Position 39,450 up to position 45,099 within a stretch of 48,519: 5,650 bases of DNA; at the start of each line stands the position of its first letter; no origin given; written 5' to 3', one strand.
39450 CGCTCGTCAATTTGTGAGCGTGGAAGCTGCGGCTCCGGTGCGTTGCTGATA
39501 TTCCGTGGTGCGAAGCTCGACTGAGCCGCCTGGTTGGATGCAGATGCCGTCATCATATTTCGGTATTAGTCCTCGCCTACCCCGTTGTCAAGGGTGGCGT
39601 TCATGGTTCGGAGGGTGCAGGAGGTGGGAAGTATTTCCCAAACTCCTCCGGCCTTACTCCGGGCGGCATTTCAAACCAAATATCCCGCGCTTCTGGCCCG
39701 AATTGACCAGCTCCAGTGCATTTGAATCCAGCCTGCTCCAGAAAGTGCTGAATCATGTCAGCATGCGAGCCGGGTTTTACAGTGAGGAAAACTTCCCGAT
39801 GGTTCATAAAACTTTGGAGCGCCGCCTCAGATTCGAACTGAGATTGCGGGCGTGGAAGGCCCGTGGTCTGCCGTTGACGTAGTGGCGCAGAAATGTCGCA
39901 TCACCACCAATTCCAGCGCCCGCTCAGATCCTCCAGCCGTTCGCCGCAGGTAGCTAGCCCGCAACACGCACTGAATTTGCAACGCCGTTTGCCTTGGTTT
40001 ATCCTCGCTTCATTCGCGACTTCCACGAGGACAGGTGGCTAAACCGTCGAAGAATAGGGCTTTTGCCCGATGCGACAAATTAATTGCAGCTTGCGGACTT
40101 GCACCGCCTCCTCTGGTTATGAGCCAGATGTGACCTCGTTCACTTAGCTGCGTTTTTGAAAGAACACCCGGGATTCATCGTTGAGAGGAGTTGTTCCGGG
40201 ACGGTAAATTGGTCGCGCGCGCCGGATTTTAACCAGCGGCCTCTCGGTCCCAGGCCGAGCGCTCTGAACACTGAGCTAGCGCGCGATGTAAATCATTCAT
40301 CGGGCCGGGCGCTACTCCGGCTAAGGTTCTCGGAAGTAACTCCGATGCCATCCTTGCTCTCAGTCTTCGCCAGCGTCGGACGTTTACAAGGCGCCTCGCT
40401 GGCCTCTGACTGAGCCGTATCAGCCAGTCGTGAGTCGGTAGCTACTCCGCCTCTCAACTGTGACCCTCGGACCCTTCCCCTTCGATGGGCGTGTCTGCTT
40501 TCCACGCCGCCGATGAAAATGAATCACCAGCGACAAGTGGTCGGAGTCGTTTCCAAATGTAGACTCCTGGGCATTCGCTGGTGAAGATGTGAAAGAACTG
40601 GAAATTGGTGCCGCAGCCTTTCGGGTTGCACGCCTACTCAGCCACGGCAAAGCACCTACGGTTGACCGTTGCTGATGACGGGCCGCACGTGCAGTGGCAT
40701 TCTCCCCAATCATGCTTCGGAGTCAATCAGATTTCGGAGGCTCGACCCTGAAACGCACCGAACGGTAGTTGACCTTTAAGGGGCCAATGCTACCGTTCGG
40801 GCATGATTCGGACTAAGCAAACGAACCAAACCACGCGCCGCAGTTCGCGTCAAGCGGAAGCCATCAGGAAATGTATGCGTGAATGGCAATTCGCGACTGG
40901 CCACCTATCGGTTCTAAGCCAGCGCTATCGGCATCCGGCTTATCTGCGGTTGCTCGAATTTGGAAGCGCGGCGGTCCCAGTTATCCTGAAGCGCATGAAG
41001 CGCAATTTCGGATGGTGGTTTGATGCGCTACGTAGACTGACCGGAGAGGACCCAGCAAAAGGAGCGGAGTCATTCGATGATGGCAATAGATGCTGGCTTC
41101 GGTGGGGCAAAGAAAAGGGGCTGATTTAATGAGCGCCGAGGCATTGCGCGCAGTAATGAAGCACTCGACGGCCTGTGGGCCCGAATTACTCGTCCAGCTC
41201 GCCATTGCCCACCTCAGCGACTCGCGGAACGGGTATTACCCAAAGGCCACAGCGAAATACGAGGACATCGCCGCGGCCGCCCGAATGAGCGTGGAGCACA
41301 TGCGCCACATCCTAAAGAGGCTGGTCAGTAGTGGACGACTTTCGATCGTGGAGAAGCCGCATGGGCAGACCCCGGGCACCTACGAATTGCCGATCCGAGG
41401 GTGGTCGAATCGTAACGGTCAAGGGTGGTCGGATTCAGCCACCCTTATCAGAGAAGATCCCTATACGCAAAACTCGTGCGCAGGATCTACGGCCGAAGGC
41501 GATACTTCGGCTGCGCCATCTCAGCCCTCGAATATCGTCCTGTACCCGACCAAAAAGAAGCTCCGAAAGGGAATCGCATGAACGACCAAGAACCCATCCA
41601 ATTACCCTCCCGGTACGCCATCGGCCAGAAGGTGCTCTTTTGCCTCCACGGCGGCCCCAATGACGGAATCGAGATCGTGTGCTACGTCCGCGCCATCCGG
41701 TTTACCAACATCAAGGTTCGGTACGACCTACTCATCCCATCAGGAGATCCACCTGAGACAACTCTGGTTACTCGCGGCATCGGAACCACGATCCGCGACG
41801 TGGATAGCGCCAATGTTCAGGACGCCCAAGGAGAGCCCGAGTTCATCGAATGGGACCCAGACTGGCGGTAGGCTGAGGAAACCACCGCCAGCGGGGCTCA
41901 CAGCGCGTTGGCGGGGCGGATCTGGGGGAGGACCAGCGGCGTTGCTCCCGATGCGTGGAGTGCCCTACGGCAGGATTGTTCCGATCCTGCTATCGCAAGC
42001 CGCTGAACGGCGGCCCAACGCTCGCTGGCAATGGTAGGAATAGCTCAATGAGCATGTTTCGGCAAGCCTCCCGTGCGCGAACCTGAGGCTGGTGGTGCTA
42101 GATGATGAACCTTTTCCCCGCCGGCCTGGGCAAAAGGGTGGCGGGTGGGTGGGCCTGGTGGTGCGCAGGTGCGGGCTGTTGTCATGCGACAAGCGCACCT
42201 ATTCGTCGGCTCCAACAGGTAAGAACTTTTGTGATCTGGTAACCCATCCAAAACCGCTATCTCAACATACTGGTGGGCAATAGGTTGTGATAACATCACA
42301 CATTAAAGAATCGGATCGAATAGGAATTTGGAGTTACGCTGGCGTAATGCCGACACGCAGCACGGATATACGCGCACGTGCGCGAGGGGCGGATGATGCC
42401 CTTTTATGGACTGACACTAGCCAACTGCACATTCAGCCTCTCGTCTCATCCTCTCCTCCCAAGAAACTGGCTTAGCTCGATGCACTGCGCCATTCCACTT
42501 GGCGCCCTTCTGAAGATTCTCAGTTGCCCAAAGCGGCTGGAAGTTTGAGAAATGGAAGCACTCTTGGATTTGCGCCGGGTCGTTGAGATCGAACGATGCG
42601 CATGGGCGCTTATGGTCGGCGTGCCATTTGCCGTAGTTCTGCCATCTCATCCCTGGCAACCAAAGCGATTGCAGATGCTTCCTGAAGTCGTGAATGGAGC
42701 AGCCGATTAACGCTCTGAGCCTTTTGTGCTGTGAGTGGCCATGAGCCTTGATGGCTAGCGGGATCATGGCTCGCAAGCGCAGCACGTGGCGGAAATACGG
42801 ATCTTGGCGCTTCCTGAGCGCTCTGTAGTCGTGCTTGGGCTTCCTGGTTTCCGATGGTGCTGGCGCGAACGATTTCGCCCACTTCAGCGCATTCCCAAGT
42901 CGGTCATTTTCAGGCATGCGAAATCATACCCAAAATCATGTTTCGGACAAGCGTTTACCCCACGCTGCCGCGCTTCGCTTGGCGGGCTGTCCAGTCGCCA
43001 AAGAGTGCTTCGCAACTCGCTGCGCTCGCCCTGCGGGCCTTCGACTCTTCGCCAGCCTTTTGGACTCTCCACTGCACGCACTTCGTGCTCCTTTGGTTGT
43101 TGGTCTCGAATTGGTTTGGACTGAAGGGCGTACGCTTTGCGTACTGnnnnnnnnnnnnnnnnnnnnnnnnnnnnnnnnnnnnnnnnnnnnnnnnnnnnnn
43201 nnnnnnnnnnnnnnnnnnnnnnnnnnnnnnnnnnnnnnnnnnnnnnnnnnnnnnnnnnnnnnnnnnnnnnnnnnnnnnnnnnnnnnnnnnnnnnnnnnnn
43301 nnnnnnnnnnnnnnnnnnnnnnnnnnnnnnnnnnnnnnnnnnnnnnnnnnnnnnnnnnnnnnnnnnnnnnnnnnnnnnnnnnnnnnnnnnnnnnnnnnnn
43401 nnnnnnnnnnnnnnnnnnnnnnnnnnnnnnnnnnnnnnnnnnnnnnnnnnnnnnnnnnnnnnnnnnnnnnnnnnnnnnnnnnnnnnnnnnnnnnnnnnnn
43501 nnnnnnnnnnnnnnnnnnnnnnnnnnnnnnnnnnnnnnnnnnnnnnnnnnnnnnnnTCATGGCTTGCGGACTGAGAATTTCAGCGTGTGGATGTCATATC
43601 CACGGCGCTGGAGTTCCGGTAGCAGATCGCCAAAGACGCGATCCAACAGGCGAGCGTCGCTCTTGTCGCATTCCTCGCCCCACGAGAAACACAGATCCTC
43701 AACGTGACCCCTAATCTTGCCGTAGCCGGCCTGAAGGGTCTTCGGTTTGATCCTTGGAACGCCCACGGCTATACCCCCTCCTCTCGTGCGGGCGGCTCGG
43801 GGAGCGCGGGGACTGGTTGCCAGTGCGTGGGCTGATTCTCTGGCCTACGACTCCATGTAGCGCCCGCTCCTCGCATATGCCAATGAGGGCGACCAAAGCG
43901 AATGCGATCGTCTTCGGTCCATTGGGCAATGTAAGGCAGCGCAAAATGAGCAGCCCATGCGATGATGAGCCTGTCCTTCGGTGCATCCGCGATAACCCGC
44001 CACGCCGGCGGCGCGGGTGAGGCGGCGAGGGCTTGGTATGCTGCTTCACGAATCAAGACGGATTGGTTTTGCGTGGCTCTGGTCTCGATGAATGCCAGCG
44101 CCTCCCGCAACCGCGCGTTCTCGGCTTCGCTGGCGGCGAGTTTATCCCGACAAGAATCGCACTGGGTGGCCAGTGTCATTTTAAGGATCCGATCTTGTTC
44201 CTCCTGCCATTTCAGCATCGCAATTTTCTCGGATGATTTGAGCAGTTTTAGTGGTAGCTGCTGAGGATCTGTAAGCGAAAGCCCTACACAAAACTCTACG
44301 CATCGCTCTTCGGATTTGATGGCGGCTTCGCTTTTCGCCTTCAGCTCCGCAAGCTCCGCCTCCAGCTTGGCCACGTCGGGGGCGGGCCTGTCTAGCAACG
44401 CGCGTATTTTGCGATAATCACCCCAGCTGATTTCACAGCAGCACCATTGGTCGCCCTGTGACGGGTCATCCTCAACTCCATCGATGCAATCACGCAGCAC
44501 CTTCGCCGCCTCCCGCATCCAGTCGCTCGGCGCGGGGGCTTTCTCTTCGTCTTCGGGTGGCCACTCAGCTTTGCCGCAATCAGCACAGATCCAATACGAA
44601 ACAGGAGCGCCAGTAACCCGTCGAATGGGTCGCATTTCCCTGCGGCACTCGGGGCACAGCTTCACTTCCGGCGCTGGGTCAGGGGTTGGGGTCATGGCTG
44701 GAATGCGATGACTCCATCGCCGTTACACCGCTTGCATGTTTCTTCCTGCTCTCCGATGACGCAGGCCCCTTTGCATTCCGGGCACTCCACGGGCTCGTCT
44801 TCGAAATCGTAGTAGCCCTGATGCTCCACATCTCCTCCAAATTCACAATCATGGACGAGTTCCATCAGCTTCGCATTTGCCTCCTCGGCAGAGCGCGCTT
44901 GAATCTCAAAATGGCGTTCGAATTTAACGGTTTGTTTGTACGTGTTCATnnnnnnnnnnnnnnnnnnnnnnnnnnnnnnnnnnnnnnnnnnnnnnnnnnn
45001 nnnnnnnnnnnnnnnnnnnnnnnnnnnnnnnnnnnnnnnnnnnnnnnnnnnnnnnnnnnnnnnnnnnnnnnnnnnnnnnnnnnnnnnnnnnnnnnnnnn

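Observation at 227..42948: Conserved CCGAA(A/C)C motif directly abutting start codons in place of a Shine-Dalgarno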

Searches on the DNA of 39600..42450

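Call 71: search_rna_families(source=window, start=39600, end=42450, threshold=evalue, max_evalue=5, show_alignments=4)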
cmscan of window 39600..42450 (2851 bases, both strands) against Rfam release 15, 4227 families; matches with E-value up to 5: 3.
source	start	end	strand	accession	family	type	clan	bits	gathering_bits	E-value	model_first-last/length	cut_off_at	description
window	40213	40285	-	RF00005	tRNA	Gene; tRNA;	CL00001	59.5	29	1.1e-11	1-71/71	no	tRNA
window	39818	39888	-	RF00005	tRNA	Gene; tRNA;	CL00001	44.2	29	1.7e-07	1-71/71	no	tRNA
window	40524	40581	-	RF02553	YrlA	Gene; sRNA;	-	25.3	69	0.019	1-114/114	no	Y RNA-like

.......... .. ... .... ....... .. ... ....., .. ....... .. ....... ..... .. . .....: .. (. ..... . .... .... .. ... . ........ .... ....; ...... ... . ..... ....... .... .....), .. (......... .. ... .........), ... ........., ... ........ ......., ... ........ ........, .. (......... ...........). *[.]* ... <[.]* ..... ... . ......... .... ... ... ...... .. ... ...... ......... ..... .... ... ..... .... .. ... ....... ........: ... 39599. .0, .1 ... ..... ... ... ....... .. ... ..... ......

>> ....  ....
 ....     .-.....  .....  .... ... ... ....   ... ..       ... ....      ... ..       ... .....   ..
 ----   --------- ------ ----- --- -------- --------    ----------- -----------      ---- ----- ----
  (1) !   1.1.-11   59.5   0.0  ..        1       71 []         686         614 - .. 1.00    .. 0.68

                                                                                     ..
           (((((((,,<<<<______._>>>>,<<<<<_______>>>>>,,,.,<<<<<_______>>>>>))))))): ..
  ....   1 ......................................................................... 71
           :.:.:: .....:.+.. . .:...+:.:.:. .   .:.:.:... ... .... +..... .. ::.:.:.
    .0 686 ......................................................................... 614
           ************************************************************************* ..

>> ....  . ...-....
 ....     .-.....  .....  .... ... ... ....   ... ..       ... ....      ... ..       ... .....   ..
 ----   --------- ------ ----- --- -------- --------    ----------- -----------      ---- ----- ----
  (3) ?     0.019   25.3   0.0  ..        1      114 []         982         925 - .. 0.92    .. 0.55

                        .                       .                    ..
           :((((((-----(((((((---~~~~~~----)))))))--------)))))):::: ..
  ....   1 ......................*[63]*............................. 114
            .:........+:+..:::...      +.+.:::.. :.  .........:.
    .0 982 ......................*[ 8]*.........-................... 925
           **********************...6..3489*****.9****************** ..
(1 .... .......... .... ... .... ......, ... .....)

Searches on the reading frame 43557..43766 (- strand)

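Call 75: search_protein_families(library=pfam, proteins=[window:43557-43766:-], max_evalue=0.05)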
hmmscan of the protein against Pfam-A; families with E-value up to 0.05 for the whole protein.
window:43557-43766:- (69 aa): 1 family
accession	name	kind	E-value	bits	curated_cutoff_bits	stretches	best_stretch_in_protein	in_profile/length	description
PF24617.1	POF1B_HlH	-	0.028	15.3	27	0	43-62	1-20/84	POF1B helix-loop-helix domain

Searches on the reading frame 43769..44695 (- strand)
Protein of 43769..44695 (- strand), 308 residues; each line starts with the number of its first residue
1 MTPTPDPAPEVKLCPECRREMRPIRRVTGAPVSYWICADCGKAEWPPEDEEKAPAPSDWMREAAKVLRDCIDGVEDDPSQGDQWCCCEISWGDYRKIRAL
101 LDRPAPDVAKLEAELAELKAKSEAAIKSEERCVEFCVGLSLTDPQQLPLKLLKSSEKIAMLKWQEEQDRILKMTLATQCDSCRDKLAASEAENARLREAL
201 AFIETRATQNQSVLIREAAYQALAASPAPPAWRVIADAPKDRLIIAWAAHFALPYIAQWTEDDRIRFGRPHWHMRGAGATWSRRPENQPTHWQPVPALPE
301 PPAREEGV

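Call 74: search_protein_families(library=pfam, proteins=[window:43769-44695:-], max_evalue=0.05)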
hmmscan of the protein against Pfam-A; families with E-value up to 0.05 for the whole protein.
window:43769-44695:- (308 aa): 2 families
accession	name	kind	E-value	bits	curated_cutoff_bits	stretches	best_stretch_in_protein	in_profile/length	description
PF13453.11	Zn_ribbon_TFIIB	-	0.01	15.7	22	1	14-41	2-26/41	Transcription factor zinc-finger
PF04448.17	DUF551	-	0.021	16.1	22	0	261-302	41-67/68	Protein of unknown function (DUF551)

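Call 93: search_solved_structures(query=window:43769-44695:-, max_evalue=0.01)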
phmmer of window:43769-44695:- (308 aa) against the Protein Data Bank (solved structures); distinct sequences matched with E-value up to 0.01: 0.

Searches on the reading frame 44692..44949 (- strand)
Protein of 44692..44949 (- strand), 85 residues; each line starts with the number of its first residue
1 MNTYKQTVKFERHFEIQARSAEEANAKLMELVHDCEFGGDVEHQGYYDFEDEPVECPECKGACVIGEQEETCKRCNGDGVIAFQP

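Call 75: search_protein_families(library=pfam, proteins=[window:44692-44949:-], max_evalue=0.05)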
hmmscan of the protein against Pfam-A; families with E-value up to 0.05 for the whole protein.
window:44692-44949:- (85 aa): 3 families
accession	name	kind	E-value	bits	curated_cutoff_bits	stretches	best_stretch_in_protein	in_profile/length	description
PF23733.2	GRXCR1-2_C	-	0.0028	18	26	1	54-82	10-42/47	GRXCR1/2, C-terminal domain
PF15777.11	Anti-TRAP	-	0.0029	18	32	0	33-65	14-42/59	Tryptophan RNA-binding attenuator protein inhibitory protein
PF00684.25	DnaJ_CXXCXGXG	-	0.023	15.4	32.7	0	56-81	1-27/65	DnaJ central domain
